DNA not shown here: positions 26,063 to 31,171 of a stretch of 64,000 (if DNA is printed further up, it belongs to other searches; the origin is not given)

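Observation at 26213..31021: Stand-alone 1602-aa fusion of a sacsin-like GHKL ATPase with a C-terminal SF2 DEAH helicase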

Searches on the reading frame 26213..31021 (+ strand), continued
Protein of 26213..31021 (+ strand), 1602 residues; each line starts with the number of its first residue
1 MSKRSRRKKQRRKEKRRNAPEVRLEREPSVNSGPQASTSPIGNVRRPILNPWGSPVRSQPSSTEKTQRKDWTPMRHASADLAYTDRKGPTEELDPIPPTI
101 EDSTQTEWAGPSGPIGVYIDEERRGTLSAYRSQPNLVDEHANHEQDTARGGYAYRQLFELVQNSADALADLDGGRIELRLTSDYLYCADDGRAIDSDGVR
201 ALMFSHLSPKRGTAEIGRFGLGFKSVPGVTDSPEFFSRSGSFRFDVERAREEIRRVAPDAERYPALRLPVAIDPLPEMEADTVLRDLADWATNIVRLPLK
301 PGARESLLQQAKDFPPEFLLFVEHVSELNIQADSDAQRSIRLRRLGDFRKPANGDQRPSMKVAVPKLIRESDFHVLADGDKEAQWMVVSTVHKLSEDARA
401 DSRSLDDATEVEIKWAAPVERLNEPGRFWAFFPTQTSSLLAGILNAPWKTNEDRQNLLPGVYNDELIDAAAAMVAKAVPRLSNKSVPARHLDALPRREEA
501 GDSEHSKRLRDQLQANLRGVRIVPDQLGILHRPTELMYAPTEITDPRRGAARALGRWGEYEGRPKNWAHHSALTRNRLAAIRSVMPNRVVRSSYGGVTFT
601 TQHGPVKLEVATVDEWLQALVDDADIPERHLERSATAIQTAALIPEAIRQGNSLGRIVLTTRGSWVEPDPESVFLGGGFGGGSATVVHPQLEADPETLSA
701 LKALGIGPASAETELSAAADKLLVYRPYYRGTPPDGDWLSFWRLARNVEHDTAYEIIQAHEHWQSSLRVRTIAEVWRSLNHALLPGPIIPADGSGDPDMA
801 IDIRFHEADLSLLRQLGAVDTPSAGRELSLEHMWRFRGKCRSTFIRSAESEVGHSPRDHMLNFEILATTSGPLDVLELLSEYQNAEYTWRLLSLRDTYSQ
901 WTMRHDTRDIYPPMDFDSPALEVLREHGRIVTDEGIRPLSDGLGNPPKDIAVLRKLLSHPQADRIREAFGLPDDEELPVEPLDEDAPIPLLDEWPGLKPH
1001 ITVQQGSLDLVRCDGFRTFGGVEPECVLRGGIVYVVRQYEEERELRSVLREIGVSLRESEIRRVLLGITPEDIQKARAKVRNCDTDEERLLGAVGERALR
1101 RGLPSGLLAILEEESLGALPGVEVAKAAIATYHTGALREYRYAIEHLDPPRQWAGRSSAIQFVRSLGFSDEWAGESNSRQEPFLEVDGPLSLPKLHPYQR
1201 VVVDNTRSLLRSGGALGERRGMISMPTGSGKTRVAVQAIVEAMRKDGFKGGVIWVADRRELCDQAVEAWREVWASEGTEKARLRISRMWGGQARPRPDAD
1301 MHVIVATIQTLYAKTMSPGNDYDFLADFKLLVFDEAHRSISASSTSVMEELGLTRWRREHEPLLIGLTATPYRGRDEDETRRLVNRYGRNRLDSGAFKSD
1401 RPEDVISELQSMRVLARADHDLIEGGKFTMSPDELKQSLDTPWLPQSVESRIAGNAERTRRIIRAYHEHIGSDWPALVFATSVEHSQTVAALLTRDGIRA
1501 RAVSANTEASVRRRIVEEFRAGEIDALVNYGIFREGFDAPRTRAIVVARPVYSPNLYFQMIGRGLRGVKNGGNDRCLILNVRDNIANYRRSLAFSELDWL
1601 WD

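Call 21: find_related_loci(query=A1, collection=genome_contigs, flank=10000)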
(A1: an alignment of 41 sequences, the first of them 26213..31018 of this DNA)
Query A1 (1602 aa) in genome_contigs; peptide patterns used: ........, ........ (x = any residue, [..] = any of these).
397 stretches matched a pattern; 382 encode a relative of the query (tblastn E <= 1e-3); the best 80 are kept; 80 distinct loci.
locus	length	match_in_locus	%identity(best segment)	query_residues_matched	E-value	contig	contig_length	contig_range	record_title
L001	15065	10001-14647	81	27-1601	0e+0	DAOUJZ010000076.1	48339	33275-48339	MAG TPA_asm: Dehalococcoidia bacterium isolate S34_284 k113_141270, whole genome shotgun sequence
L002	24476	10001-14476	61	106-1602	0e+0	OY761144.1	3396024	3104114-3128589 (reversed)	MAG: Dehalococcoidia bacterium isolate d500c233-76a3-46e4-a508-06ea1f82037c genome assembly, chromosome: 1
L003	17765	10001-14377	62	104-1601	0e+0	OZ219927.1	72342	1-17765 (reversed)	MAG: Dehalococcoidia bacterium isolate d5105c1e-37dd-4811-a55b-ed3c3c49e222 genome assembly, chromosome: 1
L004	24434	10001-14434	61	88-1601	0e+0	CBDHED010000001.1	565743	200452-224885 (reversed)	MAG: Dehalococcoidia bacterium isolate a564f895-d268-4ede-b5bb-8ec45e4dc2fc genome assembly, contig: contig_1, whole gen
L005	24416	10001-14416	62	104-1601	0e+0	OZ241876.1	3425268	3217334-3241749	MAG: Dehalococcoidia bacterium isolate b1470796-69ac-4aa0-b6e4-18e19c42e4b2 genome assembly, chromosome: 1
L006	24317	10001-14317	61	104-1601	0e+0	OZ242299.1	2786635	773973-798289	MAG: Dehalococcoidia bacterium isolate bf0c3db4-aa9a-4590-80fe-59eb253c834e genome assembly, chromosome: 1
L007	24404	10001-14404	60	97-1602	0e+0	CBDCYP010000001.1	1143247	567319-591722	MAG: Dehalococcoidia bacterium isolate 06e8d7b6-4dd8-4511-a8b9-2df4b96a342a genome assembly, contig: contig_1, whole gen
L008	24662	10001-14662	58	65-1601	0e+0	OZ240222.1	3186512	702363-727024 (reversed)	MAG: Dehalococcoidia bacterium isolate bda7ac21-848d-445c-aae4-c7980c7e0923 genome assembly, chromosome: 1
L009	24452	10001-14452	60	87-1601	0e+0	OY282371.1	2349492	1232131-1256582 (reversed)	MAG: uncultured Dehalococcoidia bacterium genome assembly, chromosome: 1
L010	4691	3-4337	61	142-1602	0e+0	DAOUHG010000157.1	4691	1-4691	MAG TPA_asm: Dehalococcoidia bacterium isolate S1_7 k129_1433740, whole genome shotgun sequence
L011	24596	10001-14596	57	84-1601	0e+0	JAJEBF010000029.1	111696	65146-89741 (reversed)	MAG: Caldilineaceae bacterium isolate jk18x8bins.28 k141_558652, whole genome shotgun sequence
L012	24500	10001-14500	58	107-1601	0e+0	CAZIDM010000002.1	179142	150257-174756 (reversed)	MAG TPA_asm: uncultured Dehalococcoidia bacterium isolate SRP109090_co1_248 genome assembly, contig: NODE_51_length_1791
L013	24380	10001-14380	59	104-1601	0e+0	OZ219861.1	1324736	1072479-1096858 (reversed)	MAG: Dehalococcoidia bacterium isolate 64608d2e-b53d-4acf-b835-26db22483995 genome assembly, chromosome: 3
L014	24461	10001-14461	58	86-1602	0e+0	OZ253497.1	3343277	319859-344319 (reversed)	MAG: Dehalococcoidia bacterium isolate 26888d32-e7c5-4b4d-ad7e-377fcaf888ab genome assembly, chromosome: 1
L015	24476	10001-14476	59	95-1601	0e+0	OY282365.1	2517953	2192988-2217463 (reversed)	MAG: uncultured Dehalococcoidia bacterium isolate fd47c038-abb2-4c05-9cdb-6b11942eec52 genome assembly, chromosome: 1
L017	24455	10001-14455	58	88-1602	0e+0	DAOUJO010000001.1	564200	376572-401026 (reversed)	MAG TPA_asm: Dehalococcoidia bacterium isolate S34_268 k113_602608, whole genome shotgun sequence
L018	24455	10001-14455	59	86-1602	0e+0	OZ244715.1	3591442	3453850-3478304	MAG: Dehalococcoidia bacterium isolate 2a03d168-6b0a-4ce5-99cd-548ba5eaeb18 genome assembly, chromosome: 1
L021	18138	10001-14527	56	75-1602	0e+0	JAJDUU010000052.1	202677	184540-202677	MAG: Chloroflexota bacterium isolate jk18x1bzbins.9 k141_836102, whole genome shotgun sequence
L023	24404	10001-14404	54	102-1602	0e+0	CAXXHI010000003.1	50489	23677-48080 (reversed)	MAG: bacterium isolate 70215dce-3925-452b-89ef-f300e4ed0d2f genome assembly, contig: contig_3, whole genome shotgun sequ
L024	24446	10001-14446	54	106-1602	0e+0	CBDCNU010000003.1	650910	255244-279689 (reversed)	MAG: Opitutales bacterium isolate 42708a05-d3cc-445b-9663-4ac609fa1cf6 genome assembly, contig: contig_3, whole genome s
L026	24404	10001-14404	56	107-1602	0e+0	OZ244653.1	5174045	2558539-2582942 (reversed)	MAG: bacterium isolate 39c32cc5-dc70-4d00-b26d-4165b0e321b9 genome assembly, chromosome: 1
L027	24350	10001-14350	54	108-1601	0e+0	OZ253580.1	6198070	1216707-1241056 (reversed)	MAG: Acidobacteriota bacterium isolate 47452053-f15d-47d9-810f-b45a5afbde1b genome assembly, chromosome: 1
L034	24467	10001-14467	53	107-1601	0e+0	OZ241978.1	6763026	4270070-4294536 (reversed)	MAG: Vicinamibacterales bacterium isolate 51a24197-77cf-4160-b0f1-11ac4e34766b genome assembly, chromosome: 1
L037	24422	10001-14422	52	96-1601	0e+0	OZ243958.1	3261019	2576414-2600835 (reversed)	MAG: Alphaproteobacteria bacterium isolate 2e7a10f6-f36c-43d1-a3df-2601a6acf5df genome assembly, chromosome: 1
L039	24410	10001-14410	52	103-1601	0e+0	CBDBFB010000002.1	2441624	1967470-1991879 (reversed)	MAG: uncultured Candidatus Binatia bacterium isolate 1f458a18-970d-4e2d-a946-a0f588cd1ee1 genome assembly, contig: conti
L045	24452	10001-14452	52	107-1601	0e+0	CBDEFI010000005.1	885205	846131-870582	MAG: Acidimicrobiales bacterium isolate 2e4b594b-7fba-4ce7-b97d-329b2cb5198a genome assembly, contig: contig_5, whole ge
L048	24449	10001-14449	51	107-1601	0e+0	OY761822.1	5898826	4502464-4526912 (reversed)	MAG: Gammaproteobacteria bacterium isolate 26270776-605d-492c-ad89-c005c466fdfd genome assembly, chromosome: 1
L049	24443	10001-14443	51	105-1601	0e+0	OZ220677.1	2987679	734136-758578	MAG: Arenicellales bacterium isolate e4234053-763e-428e-8938-38a587063467 genome assembly, chromosome: 1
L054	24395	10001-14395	57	108-1602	0e+0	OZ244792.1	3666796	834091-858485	MAG: Dehalococcoidia bacterium isolate ad4dcc4a-e611-4ae4-9ebb-ef3820abf337 genome assembly, chromosome: 1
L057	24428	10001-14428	51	103-1602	0e+0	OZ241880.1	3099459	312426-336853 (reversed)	MAG: Dehalococcoidia bacterium isolate 7793bf3c-8c6b-46c4-b31f-2e3337617696 genome assembly, chromosome: 1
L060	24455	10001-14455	52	108-1602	0e+0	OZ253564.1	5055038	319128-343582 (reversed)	MAG: Candidatus Spongiisociaceae bacterium isolate 3199cb9c-bc02-48ac-8040-05c45f89f65c genome assembly, chromosome: 1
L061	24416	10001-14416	50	104-1601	0e+0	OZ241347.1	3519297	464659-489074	MAG: Gammaproteobacteria bacterium isolate 902cf1fa-e630-4afc-8fc8-97bfb37d8fab genome assembly, chromosome: 1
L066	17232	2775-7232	52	107-1602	0e+0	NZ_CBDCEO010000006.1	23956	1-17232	MAG: Candidatus Poriferisodalis sp. isolate aea9684f-d56c-4337-aaed-9a8a14d8382b contig_6, whole genome shotgun sequence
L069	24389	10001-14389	51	102-1601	0e+0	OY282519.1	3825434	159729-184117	MAG: uncultured Pseudomonadales bacterium genome assembly, chromosome: 1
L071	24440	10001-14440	50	108-1602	0e+0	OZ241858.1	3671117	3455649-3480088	MAG: Candidatus Spongiisocius sp. isolate 36f18321-4a0d-4371-a96b-0c675878e5b3 genome assembly, chromosome: 1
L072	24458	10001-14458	53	107-1602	0e+0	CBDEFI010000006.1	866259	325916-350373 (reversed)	MAG: Acidimicrobiales bacterium isolate 2e4b594b-7fba-4ce7-b97d-329b2cb5198a genome assembly, contig: contig_6, whole ge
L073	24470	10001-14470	49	107-1602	0e+0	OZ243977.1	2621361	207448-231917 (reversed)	MAG: Dehalococcoidia bacterium isolate 7f9773e7-94d2-4cdc-9af9-5f80bc638774 genome assembly, chromosome: 1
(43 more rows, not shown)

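Call 30: search_protein_families(library=pfam, alignment_id=A2, max_evalue=0.00001)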
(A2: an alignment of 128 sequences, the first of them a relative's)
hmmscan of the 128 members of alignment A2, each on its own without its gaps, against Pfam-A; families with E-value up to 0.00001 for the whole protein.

A. member 1, L001:8198-8863:- (222 aa): 1 family
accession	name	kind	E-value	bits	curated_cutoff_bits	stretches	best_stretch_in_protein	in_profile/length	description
PF02811.25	PHP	-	1.7e-06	28.9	26.4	1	3-86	1-71/164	PHP domain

B. families by the number of members that match (of 128 scanned): 164 families (the first 25 are shown)
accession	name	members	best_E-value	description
PF01266.30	DAO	4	1.7e-67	FAD dependent oxidoreductase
PF07690.21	MFS_1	4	7.4e-57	Major Facilitator Superfamily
PF00270.35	DEAD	3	6.1e-26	DEAD/DEAH box helicase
PF00271.37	Helicase_C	3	3.4e-22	Helicase conserved C-terminal domain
PF02738.23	MoCoBD_1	2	3.2e-72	Molybdopterin cofactor-binding domain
PF04536.20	TPM_phosphatase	2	1e-41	TPM domain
PF12698.13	ABC2_membrane_3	2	1.2e-39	ABC-2 family transporter protein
PF04851.21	ResIII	2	1.1e-36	Type III restriction enzyme, res subunit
PF03446.21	NAD_binding_2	2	9.1e-35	NAD binding domain of 6-phosphogluconate dehydrogenase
PF00005.33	ABC_tran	2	8e-31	ABC transporter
PF07992.20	Pyr_redox_2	2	1.1e-30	Pyridine nucleotide-disulphide oxidoreductase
PF07969.17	Amidohydro_3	2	1.3e-30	Amidohydrolase family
PF00665.32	rve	2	1.9e-23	Integrase core domain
PF01979.26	Amidohydro_1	2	8.6e-22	Amidohydrolase family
PF02775.26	TPP_enzyme_C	2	4.7e-18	Thiamine pyrophosphate enzyme, C-terminal TPP binding domain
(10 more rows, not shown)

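Call 41: search_protein_families(library=pfam, proteins=[L039:9633-9920:+, L048:9618-9908:+, L054:8631-8918:+, L045:9404-9781:+, L027:8847-9434:+], max_evalue=0.01)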
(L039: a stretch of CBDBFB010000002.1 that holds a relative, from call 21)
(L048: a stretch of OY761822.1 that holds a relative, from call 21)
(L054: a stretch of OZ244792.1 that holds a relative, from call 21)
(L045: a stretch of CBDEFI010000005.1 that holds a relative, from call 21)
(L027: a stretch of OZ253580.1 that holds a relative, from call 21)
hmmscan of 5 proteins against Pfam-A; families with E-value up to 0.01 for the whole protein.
L039:9633-9920:+ (96 aa): 1 family
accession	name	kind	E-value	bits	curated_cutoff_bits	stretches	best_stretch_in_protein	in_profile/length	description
PF04365.19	BrnT_toxin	-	4.8e-24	84.9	34.5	1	6-88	1-77/77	Ribonuclease toxin, BrnT, of type II toxin-antitoxin system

L048:9618-9908:+ (97 aa): 1 family
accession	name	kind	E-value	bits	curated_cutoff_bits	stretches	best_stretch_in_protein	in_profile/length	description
PF04365.19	BrnT_toxin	-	4.1e-24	85.1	34.5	1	6-89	1-77/77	Ribonuclease toxin, BrnT, of type II toxin-antitoxin system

L054:8631-8918:+ (96 aa): 1 family
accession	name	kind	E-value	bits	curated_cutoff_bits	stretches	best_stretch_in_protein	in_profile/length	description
PF04365.19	BrnT_toxin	-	1.5e-21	76.9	34.5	1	5-87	1-77/77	Ribonuclease toxin, BrnT, of type II toxin-antitoxin system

L045:9404-9781:+ (126 aa): 1 family
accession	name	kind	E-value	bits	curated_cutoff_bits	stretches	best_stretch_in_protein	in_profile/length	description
PF01850.27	PIN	-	5.9e-20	72.5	23.6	1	5-119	2-117/120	PIN domain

L027:8847-9434:+ (196 aa): 2 families
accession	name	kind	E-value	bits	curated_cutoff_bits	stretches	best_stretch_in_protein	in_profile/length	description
PF02021.23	UPF0102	-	3.1e-21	76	23.6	1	91-181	1-80/80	Uncharacterised protein family UPF0102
PF19934.4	DUF6397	-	0.00025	21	25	1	95-166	127-197/243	Family of unknown function (DUF6397)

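Call 50: find_related_loci(query=A1, collection=viral_contigs, flank=8000)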
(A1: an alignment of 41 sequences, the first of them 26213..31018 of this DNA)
Query A1 (1602 aa) in viral_contigs; peptide patterns used: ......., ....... (x = any residue, [..] = any of these).
36 stretches matched a pattern, but none encodes a relative of the query by tblastn (E <= 1e-3).
